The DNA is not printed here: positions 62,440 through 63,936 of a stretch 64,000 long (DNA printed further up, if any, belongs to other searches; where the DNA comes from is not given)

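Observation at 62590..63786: PMT/GT39-like protein O-glycosyltransferase encoded tail-to-tail with genes for Thr-Pro-linker surface proteins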

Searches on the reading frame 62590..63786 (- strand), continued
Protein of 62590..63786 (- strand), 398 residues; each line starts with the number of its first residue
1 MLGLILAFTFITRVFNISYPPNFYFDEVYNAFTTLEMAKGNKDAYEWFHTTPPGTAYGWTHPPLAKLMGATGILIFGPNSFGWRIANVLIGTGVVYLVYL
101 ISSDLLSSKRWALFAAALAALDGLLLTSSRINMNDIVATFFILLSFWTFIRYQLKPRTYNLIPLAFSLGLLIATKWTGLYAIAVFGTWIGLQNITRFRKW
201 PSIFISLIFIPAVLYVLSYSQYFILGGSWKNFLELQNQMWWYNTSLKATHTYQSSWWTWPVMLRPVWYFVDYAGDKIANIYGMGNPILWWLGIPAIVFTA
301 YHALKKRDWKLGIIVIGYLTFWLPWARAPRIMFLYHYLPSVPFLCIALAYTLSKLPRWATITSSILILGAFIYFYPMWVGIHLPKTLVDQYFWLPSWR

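Call 39: find_related_loci(query=A1, collection=genome_contigs, flank=10000)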
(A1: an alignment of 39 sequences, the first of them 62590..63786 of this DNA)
Query A1 (398 aa) in genome_contigs; peptide patterns used: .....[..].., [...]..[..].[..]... (x = any residue, [..] = any of these).
285 stretches matched a pattern; 251 encode a relative of the query (tblastn E <= 1e-3); the best 80 are kept; 80 distinct loci.
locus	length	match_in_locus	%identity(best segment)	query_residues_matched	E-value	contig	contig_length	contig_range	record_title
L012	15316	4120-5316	78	1-398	0e+0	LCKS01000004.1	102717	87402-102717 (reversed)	MAG: Candidatus Amesbacteria bacterium GW2011_GWC2_45_19 UX05_C0004, whole genome shotgun sequence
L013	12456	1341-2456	60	1-398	1e-148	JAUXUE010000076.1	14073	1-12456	MAG: Candidatus Amesbacteria bacterium isolate C13_metabat.bin.65 C13_k141_384343, whole genome shotgun sequence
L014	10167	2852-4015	60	1-398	3e-145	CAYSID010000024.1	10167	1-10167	MAG TPA_asm: uncultured Gammaproteobacteria bacterium isolate binchicken_co107_25 genome assembly, contig: NODE_14745_le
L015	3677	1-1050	59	23-398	8e-145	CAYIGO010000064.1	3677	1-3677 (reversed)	MAG TPA_asm: uncultured Gammaproteobacteria bacterium isolate ERP119705_co22_108 genome assembly, contig: NODE_18975_len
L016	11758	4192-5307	60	1-398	3e-139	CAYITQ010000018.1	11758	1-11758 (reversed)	MAG TPA_asm: uncultured Gammaproteobacteria bacterium isolate ERP119705_co3_801 genome assembly, contig: NODE_6585_lengt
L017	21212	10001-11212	54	8-392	6e-127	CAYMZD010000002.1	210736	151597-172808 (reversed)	MAG TPA_asm: uncultured Gammaproteobacteria bacterium isolate binchicken_co110_145 genome assembly, contig: NODE_145_len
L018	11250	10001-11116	59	1-398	6e-141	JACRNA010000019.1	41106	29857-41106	MAG: Candidatus Amesbacteria bacterium isolate NC_groundwater_1921_Pr3_S-0.2um_39_4 scaffold_316785, whole genome shotgu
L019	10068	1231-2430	64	1-398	2e-169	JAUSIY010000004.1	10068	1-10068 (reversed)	MAG: bacterium isolate E14_metabat.bin.279 E14_k141_242738, whole genome shotgun sequence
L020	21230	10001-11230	46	2-398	1e-106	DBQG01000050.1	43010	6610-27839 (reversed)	MAG TPA_asm: Patescibacteria group bacterium UBA1400 UBA1400_contig_4553, whole genome shotgun sequence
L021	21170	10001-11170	46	1-398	5e-106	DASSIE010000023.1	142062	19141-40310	MAG TPA_asm: Patescibacteria group bacterium isolate SMAG_U1079 k141_1137595, whole genome shotgun sequence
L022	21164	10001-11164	46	1-398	3e-105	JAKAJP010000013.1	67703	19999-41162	MAG: bacterium isolate WY4.bin110 NODE_435_length_67703_cov_1.995043, whole genome shotgun sequence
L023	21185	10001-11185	44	1-398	5e-105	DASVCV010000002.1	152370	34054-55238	MAG TPA_asm: Patescibacteria group bacterium isolate SMAG_U2016 k141_1196935, whole genome shotgun sequence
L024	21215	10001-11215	46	5-398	1e-104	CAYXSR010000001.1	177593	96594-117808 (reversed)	MAG TPA_asm: uncultured Pseudomonadales bacterium isolate SRP323688_co1_112 genome assembly, contig: NODE_150_length_177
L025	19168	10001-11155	45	2-398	2e-103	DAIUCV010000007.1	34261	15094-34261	MAG TPA_asm: Patescibacteria group bacterium isolate CTOTU14580 NODE_61_length_34261_cov_9.875110, whole genome shotgun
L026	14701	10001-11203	47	4-398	7e-103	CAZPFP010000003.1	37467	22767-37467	MAG TPA_asm: uncultured Gammaproteobacteria bacterium isolate binchicken_co34_426 genome assembly, contig: NODE_1515_len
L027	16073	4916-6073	42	1-398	1e-101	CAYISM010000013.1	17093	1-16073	MAG TPA_asm: uncultured Gammaproteobacteria bacterium isolate ERP119705_co3_788 genome assembly, contig: NODE_3877_lengt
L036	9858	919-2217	42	4-398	1e-99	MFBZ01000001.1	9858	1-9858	MAG: Candidatus Curtissbacteria bacterium RIFCSPLOWO2_12_FULL_41_16 rifcsplowo2_12_scaffold_10666, whole genome shotgun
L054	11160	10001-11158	43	1-397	3e-97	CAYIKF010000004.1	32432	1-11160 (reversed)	MAG TPA_asm: uncultured Gammaproteobacteria bacterium isolate ERP119705_co21_379 genome assembly, contig: NODE_1622_leng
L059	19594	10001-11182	42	5-398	3e-96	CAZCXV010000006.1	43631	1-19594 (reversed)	MAG TPA_asm: uncultured Gammaproteobacteria bacterium isolate SRP062349_co2_267 genome assembly, contig: NODE_506_length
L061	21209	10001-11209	42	5-398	2e-95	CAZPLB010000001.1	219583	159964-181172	MAG TPA_asm: uncultured Gammaproteobacteria bacterium isolate SRP200132_co2_495 genome assembly, contig: NODE_5_length_2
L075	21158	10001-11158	42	2-398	3e-94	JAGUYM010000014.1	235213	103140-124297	MAG: Candidatus Woesebacteria bacterium isolate DeMMO6_63 c_000000012182, whole genome shotgun sequence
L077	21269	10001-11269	43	4-398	2e-93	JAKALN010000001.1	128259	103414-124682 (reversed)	MAG: bacterium isolate WY5.bin128 NODE_199_length_128259_cov_9.479966, whole genome shotgun sequence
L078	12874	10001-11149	44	5-398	3e-93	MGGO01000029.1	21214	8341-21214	MAG: Candidatus Woesebacteria bacterium RIFCSPHIGHO2_01_FULL_44_10 rifcsphigho2_01_scaffold_8074, whole genome shotgun s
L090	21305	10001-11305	41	2-398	6e-92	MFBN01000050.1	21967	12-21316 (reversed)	MAG: Candidatus Curtissbacteria bacterium RIFCSPLOWO2_01_FULL_37_9 rifcsplowo2_01_scaffold_6546, whole genome shotgun se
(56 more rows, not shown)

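Call 48: search_protein_families(library=pfam, proteins=[L027:3713-6076:+, L075:7628-8803:-, L054:7618-8727:-, L061:6102-7625:+, L021:11490-12149:-, L059:12510-13709:-, L077:13933-14271:-, L015:1032-2702:+, L078:5908-6999:+], max_evalue=0.1)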
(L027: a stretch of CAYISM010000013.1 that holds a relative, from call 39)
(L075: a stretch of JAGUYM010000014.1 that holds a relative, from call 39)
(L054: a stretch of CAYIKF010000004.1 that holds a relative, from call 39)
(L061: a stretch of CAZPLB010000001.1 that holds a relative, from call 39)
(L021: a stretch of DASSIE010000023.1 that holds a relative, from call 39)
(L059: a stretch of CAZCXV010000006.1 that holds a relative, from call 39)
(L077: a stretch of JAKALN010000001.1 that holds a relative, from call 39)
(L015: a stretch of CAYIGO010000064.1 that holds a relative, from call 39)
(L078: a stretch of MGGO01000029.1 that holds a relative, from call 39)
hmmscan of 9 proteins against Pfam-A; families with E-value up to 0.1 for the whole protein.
L027:3713-6076:+ (787 aa): 3 families
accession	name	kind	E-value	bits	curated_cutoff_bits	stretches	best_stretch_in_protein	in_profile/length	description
PF13231.12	PMT_2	-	1.8e-18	67.7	26.1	2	462-604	2-152/160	Dolichyl-phosphate-mannose-protein mannosyltransferase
PF16192.10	PMT_4TMC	-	2e-17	63.8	32.4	1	621-786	4-202/202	C-terminal four TMM region of protein-O-mannosyltransferase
PF02366.24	PMT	-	4.6e-13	49.7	22.7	1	407-612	4-230/245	Dolichyl-phosphate-mannose-protein mannosyltransferase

L075:7628-8803:- (391 aa): 0 families

L054:7618-8727:- (369 aa): 1 family
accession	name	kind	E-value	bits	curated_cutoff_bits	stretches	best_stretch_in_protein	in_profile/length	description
PF13231.12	PMT_2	-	1.8e-10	41.7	26.1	1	80-220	4-158/160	Dolichyl-phosphate-mannose-protein mannosyltransferase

L061:6102-7625:+ (507 aa): 1 family
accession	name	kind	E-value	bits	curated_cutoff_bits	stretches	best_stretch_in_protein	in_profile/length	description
PF13231.12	PMT_2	-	0.00018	22.2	26.1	1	76-227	4-158/160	Dolichyl-phosphate-mannose-protein mannosyltransferase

L021:11490-12149:- (219 aa): 1 family
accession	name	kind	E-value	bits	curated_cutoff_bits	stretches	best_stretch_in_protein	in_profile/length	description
PF17307.7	Smim3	-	0.088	12.9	25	0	13-41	25-56/60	Small integral membrane protein 3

L059:12510-13709:- (399 aa): 0 families

L077:13933-14271:- (112 aa): 0 families

L015:1032-2702:+ (556 aa): 1 family
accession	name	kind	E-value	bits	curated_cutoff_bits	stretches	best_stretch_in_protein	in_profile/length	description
PF13567.11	DUF4131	-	0.016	15.3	31.6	1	148-220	2-73/165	Domain of unknown function (DUF4131)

L078:5908-6999:+ (363 aa): 1 family
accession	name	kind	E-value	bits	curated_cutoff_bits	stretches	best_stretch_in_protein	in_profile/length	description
PF03816.19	LytR_cpsA_psr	-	3.3e-29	102.4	24.6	1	103-271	2-146/150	LytR_cpsA_psr family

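Call 49: find_homologous_proteins(query=L010:2718-4445:-, max_evalue=0.00001)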
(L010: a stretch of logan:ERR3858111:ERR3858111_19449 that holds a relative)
Query L010:2718-4445:- (575 aa): 148 proteins with E <= 0.00001 among 8000 candidates; the best 120 are listed.
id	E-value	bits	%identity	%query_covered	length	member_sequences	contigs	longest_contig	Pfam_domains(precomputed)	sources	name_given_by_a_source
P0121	0.0e+0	1215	92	100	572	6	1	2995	-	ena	-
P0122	0.0e+0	1132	84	100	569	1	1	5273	-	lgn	-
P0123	1.4e-281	954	74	100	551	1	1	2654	PF20604.4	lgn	-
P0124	8.3e-278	941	70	100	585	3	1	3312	-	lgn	-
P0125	8.8e-278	941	71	99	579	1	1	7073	-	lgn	-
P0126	2.0e-277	940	68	99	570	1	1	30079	-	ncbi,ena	-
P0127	3.8e-277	939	70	100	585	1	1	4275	-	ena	-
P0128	1.1e-275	934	71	100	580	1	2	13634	-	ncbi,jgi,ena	-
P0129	4.8e-274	929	70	100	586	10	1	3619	-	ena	-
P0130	3.9e-273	926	71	100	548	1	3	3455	-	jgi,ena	-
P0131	4.4e-272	922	68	100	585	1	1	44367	-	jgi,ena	-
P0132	1.6e-271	920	70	100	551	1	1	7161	PF20604.4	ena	-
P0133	2.8e-270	916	70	98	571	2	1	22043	-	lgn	-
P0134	1.1e-265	901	69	99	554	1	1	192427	-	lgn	-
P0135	1.8e-265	900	69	100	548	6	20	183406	-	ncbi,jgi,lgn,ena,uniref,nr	ncbi:MAG: hypothetical protein UX99_C0002G0049 [Candidatus Amesbacteria bacterium GW2011_GWB1_47_26]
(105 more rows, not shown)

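Call 57: predict_structure(alignment_id=A2)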
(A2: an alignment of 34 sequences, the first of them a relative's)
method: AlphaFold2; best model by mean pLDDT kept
length: 572 residues; sequences in the alignment: 34
mean_pLDDT: 93.3   pTM: 0.93
mean pLDDT of the five models: 93.3, 93.3, 92.7, 92.4, 91.0
residues with pLDDT >= 90: 479; 70-90: 77; 50-70: 13; < 50: 3
segments of 3 or more residues with pLDDT < 50: none
pLDDT, mean of each block of 10 residues (from residue 1): 94 97 97 94 78 97 97 96 92 95 94 91 94 96 96 98 97 98 93 90 88 91 91 97 95 96 96 95 95 97 91 66 77 88 96 98 96 97 85 92 98 98 98 96 94 96 97 95 97 84 89 96 97 97 97 97 92 45
secondary structure, 60 per line:
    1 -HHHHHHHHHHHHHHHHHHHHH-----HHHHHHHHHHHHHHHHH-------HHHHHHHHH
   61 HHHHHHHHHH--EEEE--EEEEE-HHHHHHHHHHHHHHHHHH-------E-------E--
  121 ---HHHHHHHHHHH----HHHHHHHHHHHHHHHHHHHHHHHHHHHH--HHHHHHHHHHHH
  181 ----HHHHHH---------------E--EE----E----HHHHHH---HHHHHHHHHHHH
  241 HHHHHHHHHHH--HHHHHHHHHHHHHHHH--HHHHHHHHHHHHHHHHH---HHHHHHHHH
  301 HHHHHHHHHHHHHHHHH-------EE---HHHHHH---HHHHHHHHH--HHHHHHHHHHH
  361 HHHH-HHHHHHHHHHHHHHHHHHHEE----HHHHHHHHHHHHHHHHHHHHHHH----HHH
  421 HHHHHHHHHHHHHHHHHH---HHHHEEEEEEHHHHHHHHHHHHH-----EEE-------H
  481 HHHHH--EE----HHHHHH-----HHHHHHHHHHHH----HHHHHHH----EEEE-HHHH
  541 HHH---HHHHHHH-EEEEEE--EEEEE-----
elements in order: H2-22 H28-44 H52-70 E73-76 E79-83 H85-102 H124-134 H139-166 H169-180 H185-190 H220-225 H229-251 H254-269 H272-288 H292-317 H330-335 H339-347 H350-364 H366-384 H391-413 H418-438 H442-445 E446-451 H452-464 E470-472 H480-485 H494-499 H505-516 H521-527 E532-535 H537-543 H547-553 E555-560 E563-567

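Call 61: search_protein_families(library=ncbifam, proteins=[L090:11343-12329:+, L090:8782-9990:+, L010:2718-4445:-, L075:7628-8803:-], max_evalue=0.01)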
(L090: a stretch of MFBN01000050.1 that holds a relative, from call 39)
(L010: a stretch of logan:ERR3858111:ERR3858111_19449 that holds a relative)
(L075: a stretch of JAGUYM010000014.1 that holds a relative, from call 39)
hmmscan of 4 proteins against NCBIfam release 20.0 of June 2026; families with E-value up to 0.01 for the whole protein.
L090:11343-12329:+ (328 aa): 19 families
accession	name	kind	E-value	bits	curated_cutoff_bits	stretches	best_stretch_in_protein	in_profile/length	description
NF047588.1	GlcsyltransPgfSStrep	equivalog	4.1e-82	275.8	500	1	11-308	3-304/308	glycosyltransferase PgfS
NF007986.1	PRK10714.1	equivalog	1.8e-51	175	529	1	9-311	6-313/316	undecaprenyl-phosphate 4-deoxy-4-formamido-L-arabinose transferase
TIGR03937.1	PgaC_IcaA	equivalog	1.5e-15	57.1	422.3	1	5-119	41-154/407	poly-beta-1,6-N-acetyl-D-glucosamine synthase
NF007482.0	PRK10073.1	equivalog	2.9e-12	46.3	423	1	8-113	5-108/334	glycosyltransferase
TIGR04283.1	glyco_like_mftF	equivalog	3.6e-10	39.8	182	1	11-119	1-101/221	TIGR04283 family arsenosugar biosynthesis glycosyltransferase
NF047683.1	TeichurnBiosyTuaG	equivalog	1.4e-08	34.7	400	1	8-115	5-111/252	teichuronic acid biosynthesis protein TuaG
NF058614.1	PPMAGASynPpgS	equivalog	2.9e-07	30.2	370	1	13-151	4-139/226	polyprenyl-phospho-N-acetylgalactosaminyl synthase PpgS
NF041875.1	EPS_EpsD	equivalog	4.7e-07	29.5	370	1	11-122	1-111/325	exopolysaccharide biosynthesis glycosyltransferase EpsD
NF050050.1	ProtGlycPglI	equivalog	6.9e-07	28.9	500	1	11-130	4-123/306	GalNAc(5)-diNAcBac-PP-undecaprenol beta-1,3-glucosyltransferase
TIGR03111.1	glyc2_xrt_Gpos1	hypoth_equivalog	1e-06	27.8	363.95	1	10-122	50-163/439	TIGR03111 family XrtG-associated glycosyltransferase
NF041391.1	DPhHxTase_Halo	equivalog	9.7e-06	24.7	375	1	18-176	4-156/213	dolichyl-phosphate hexose transferase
NF010496.0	PRK13915.1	equivalog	1.4e-05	24.3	262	1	4-112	27-139/307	glucosyl-3-phosphoglycerate synthase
NF045692.1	OglycostaseCruG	equivalog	7.1e-05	21.9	600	1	11-123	43-161/386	2'-O-glycosyltransferase CruG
TIGR04182.1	glyco_TIGR04182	equivalog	0.00021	20.8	325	1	11-138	2-121/293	S-layer glycoprotein N-glycosyltransferase AglJ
TIGR04242.1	nodulat_NodC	equivalog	0.00043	19.4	550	1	11-117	50-158/395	chitooligosaccharide synthase NodC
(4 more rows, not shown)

L090:8782-9990:+ (402 aa): 0 families

L010:2718-4445:- (575 aa): 0 families

L075:7628-8803:- (391 aa): 1 family
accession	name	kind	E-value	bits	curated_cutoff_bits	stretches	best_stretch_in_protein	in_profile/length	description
NF047440.1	LA3751_2_3_fam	subfamily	0.00028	19.8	200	1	53-383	67-382/460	LA_3751/LA_3752 family putative glycosyltransferase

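Call 62: fold_search(model_id=the predicted structure, library=pdb)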
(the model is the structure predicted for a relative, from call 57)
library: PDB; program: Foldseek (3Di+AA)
matches with E <= 10: 492; with E <= 0.001: 25
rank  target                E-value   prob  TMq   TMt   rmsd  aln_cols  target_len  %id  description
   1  6ezn_F                4.6e-08  1.00  0.50  0.45  11.9       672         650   11  Cryo-EM structure of the yeast oligosaccharyltransferase (OST) complex (released 2018-01-17)
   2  8age_A                7.1e-08  1.00  0.48  0.43  10.6       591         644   11  Structure of yeast oligosaccharylransferase complex with acceptor peptide bound (released 2022-12-07)
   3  7oci_F                7.7e-08  1.00  0.50  0.46  10.6       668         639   10  Cryo-EM structure of yeast Ost6p containing oligosaccharyltransferase complex (released 2022-02-16)
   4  8b6l_I                8.4e-08  1.00  0.50  0.43   9.9       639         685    9  Subtomogram average of the human Sec61-TRAP-OSTA-translocon (released 2022-12-07)
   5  5gmy_A                8.8e-08  1.00  0.51  0.37  11.7       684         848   10  Crystal structure of the Archaeoglobus fulgidus oligosaccharyltransferase (O29867_ARCFU) tethered with an acceptor pep (released 2017-02-01)
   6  6ftg_5                1.1e-07  1.00  0.47  0.43  12.3       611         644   10  Subtomogram average of OST-containing ribosome-translocon complexes from canine rough microsomal membranes (released 2018-03-21)
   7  8agb_A                1.6e-07  1.00  0.50  0.45  10.2       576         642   11  Structure of yeast oligosaccharylransferase complex with lipid-linked oligosaccharide bound (released 2022-12-07)
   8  7zlh_A                1.7e-07  1.00  0.44  0.40  14.8       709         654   12  Cryo-EM structure of C-mannosyltransferase CeDPY19, in apo state, bound to CMT2-Fab and anti-Fab nanobody (released 2023-01-11)
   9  3wak                  2.5e-07  1.00  0.54  0.38   9.8       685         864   12  Crystal structure of the Archaeoglobus fulgidus oligosaccharyltransferase (O29867_ARCFU) in the apo form (released 2013-10-30)
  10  9n9j_I                3.2e-07  1.00  0.48  0.40  11.2       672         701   10  Structure of a GRP94 folding intermediate engaged with a CCDC134- and FKBP11-bound secretory translocon (released 2025-11-19)
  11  7e9s_A                3.2e-07  1.00  0.44  0.32  12.9       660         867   11  Archaeal oligosaccharyltransferase AglB from Archaeoglobus fulgidus in complex with an inhibitory peptide and a dolich (released 2021-09-08)
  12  6c26_A                4.6e-07  1.00  0.47  0.42  13.1       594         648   12  The Cryo-EM structure of a eukaryotic oligosaccharyl transferase complex (released 2018-01-31)
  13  8pn9_A                5.2e-07  1.00  0.51  0.45  10.8       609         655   11  Structure of human oligosaccharyltransferase OST-A complex bound to NGI-1 (released 2024-05-08)
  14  6s7t_A                7.1e-07  1.00  0.42  0.35  10.7       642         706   12  Cryo-EM structure of human oligosaccharyltransferase complex OST-B (released 2019-12-18)
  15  7zli_A                1.1e-06  1.00  0.49  0.44  10.0       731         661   11  Cryo-EM structure of C-mannosyltransferase CeDPY19, in complex with Dol25-P-Man and bound to CMT2-Fab and anti-Fab nan (released 2023-01-11)
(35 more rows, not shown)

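Call 74: find_homologous_proteins(query=L090:11343-12329:+, max_evalue=1e-10)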
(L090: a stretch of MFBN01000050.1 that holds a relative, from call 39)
Query L090:11343-12329:+ (328 aa): 8000 proteins with E <= 1e-10 among 8000 candidates; the best 120 are listed.
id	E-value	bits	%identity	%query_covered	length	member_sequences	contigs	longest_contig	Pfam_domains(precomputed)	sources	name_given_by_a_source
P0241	7.9e-210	714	100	100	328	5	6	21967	PF10111.15,PF00535.33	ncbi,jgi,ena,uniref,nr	ncbi:glycosyltransferase [Candidatus Curtissbacteria bacterium RIFCSPLOWO2_01_FULL_37_9]|uniref:Glyc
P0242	1.2e-183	627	88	98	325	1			PF10111.15,PF00535.33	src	-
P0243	3.6e-178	610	84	100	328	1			PF10111.15,PF00535.33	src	-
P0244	4.4e-173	593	84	98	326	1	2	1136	PF10111.15,PF00535.33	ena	-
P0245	2.0e-172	591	83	98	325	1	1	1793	PF10111.15,PF00535.33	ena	-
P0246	2.3e-172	590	84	97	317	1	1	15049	PF10111.15,PF00535.33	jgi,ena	-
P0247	3.6e-171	587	85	96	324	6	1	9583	PF10111.15,PF00535.33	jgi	-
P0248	9.9e-171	585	83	96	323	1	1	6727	PF10111.15,PF00535.33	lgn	-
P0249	1.1e-170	585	83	97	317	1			PF00535.33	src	-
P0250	1.5e-170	585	83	97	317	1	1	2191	PF10111.15,PF00535.33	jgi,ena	-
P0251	1.6e-170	584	87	93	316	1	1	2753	PF10111.15,PF00535.33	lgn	-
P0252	2.5e-170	584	83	97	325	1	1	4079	PF10111.15,PF00535.33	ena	-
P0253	4.9e-170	583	85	94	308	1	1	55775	PF10111.15,PF00535.33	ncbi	-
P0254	9.8e-170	582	82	98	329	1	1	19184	PF10111.15,PF00535.33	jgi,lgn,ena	-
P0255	2.4e-169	581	83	97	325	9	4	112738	PF10111.15,PF00535.33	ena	-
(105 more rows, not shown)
